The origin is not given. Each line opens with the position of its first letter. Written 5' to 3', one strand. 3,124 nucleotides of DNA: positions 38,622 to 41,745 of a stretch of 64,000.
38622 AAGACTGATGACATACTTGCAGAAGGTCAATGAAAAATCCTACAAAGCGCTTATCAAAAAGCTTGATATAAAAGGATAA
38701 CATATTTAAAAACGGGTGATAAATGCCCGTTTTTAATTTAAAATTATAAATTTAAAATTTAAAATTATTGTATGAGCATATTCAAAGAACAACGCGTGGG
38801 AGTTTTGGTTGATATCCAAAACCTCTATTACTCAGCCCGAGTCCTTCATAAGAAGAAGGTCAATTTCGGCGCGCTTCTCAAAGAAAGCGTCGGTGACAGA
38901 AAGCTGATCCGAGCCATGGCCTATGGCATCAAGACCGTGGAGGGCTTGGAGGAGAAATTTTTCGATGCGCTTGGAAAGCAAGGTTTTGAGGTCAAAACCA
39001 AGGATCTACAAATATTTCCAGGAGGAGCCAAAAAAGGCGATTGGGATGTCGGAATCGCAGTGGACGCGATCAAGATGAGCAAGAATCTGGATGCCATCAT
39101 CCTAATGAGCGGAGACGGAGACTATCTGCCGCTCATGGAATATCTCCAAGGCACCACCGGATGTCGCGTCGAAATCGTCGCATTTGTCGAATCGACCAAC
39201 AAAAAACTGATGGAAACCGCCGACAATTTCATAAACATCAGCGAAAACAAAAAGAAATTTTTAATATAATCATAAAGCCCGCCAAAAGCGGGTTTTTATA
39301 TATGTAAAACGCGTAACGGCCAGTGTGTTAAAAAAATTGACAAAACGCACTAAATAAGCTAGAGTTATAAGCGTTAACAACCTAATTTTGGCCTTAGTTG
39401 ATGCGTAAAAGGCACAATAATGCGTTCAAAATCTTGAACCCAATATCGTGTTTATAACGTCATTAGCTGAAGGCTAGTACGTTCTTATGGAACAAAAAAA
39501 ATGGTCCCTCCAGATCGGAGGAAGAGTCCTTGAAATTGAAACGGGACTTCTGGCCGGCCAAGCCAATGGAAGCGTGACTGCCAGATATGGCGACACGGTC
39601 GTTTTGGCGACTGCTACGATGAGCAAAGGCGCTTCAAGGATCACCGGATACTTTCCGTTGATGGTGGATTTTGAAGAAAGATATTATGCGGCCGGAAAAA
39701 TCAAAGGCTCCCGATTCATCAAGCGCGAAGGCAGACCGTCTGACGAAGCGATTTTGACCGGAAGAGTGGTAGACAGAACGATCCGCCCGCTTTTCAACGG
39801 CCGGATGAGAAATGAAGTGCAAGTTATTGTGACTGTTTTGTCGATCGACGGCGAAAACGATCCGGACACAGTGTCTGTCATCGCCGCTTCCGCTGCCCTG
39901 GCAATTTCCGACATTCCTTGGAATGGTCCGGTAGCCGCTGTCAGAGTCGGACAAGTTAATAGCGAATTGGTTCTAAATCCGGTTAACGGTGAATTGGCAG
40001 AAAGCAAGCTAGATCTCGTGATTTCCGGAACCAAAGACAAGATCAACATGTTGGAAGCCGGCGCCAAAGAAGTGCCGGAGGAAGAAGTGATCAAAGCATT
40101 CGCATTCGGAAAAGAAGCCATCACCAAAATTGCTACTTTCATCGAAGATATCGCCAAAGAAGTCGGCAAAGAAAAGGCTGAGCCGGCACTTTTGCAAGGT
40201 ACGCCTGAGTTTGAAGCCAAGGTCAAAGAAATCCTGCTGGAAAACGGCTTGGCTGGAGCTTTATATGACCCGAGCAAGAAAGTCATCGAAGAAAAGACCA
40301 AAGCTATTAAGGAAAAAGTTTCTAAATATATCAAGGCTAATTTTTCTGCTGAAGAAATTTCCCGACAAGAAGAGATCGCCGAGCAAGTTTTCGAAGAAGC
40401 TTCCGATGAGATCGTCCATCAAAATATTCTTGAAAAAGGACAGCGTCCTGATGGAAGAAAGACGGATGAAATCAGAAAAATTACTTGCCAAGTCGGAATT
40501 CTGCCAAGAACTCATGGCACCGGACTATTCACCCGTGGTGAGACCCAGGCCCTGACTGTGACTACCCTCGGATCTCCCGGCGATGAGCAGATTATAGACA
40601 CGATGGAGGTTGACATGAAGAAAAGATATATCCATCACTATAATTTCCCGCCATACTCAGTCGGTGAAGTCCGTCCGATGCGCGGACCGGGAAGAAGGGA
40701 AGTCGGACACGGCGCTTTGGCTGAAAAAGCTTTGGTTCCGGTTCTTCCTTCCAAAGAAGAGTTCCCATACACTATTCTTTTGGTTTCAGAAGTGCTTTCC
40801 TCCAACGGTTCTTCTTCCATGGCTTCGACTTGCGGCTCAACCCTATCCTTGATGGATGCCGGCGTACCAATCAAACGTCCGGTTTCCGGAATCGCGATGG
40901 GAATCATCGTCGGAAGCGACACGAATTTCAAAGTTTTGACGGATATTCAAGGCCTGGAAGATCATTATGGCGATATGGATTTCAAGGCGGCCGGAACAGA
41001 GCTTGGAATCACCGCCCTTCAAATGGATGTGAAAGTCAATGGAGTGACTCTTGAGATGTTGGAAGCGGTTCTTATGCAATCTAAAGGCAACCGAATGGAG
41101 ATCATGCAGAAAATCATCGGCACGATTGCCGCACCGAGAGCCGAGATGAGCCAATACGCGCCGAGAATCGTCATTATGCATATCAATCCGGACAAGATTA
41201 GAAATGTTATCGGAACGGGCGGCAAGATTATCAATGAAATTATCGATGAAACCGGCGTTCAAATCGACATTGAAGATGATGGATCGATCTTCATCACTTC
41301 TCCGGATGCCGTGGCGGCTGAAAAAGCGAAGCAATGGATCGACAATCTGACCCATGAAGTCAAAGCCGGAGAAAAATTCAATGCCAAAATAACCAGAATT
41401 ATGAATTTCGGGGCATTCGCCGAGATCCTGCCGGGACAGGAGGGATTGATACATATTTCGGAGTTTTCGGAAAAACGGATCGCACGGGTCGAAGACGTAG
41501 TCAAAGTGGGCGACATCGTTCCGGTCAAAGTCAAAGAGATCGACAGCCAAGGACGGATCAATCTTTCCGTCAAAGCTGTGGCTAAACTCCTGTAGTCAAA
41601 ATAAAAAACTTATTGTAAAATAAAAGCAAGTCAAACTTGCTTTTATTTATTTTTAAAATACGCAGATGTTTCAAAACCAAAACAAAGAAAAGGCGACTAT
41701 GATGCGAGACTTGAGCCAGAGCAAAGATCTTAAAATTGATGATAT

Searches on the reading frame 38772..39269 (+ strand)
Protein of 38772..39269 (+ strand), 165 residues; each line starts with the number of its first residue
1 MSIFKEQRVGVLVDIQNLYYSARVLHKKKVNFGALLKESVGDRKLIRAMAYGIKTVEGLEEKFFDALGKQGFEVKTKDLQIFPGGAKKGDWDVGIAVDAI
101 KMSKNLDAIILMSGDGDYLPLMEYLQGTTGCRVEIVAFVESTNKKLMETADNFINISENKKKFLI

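Call 9: search_protein_families(library=pfam, proteins=[window:38772-39269:+])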
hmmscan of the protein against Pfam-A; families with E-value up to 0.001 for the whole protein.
window:38772-39269:+ (165 aa): 1 family
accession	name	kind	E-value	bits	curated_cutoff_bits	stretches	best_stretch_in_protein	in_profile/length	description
PF01936.24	NYN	-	5.7e-34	118.1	24.2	1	8-156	1-144/145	NYN domain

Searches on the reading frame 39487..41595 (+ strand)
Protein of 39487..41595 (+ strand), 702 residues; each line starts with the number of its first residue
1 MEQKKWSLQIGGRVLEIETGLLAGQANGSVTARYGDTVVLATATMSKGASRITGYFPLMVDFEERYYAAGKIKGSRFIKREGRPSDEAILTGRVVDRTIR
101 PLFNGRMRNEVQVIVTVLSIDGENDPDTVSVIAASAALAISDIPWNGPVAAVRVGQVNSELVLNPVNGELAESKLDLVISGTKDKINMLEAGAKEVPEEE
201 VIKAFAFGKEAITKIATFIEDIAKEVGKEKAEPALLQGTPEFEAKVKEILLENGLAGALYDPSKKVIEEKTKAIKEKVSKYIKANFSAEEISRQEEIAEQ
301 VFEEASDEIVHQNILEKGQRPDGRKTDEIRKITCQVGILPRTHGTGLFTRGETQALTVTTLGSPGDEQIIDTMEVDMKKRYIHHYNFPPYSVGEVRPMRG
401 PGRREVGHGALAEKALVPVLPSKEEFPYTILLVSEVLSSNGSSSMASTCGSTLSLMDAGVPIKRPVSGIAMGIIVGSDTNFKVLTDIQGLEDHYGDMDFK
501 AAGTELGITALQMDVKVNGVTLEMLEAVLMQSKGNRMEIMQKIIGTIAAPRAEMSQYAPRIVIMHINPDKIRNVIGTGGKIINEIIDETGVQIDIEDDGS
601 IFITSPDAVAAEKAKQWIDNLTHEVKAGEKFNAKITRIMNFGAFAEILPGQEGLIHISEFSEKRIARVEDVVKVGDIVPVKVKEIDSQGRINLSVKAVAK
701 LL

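Call 9: search_protein_families(library=pfam, proteins=[window:39487-41595:+])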
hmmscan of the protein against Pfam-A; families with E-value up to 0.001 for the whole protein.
window:39487-41595:+ (702 aa): 5 families
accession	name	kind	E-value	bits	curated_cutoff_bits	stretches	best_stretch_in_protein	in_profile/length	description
PF01138.27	RNase_PH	-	4.6e-55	186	25.5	2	12-144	2-130/130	3' exoribonuclease family, domain 1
PF00575.29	S1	-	1.8e-19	70.3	22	1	625-696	2-74/74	S1 RNA binding domain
PF03725.20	RNase_PH_C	-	9.1e-17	61.2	20.8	1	147-211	1-67/67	3' exoribonuclease family, domain 2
PF00013.35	KH_1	-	1.1e-10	41.5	21.5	1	562-619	2-65/66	KH domain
PF03726.19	PNPase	-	4.8e-06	27.4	24.6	1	243-325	3-81/81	Polyribonucleotide nucleotidyltransferase, RNA binding domain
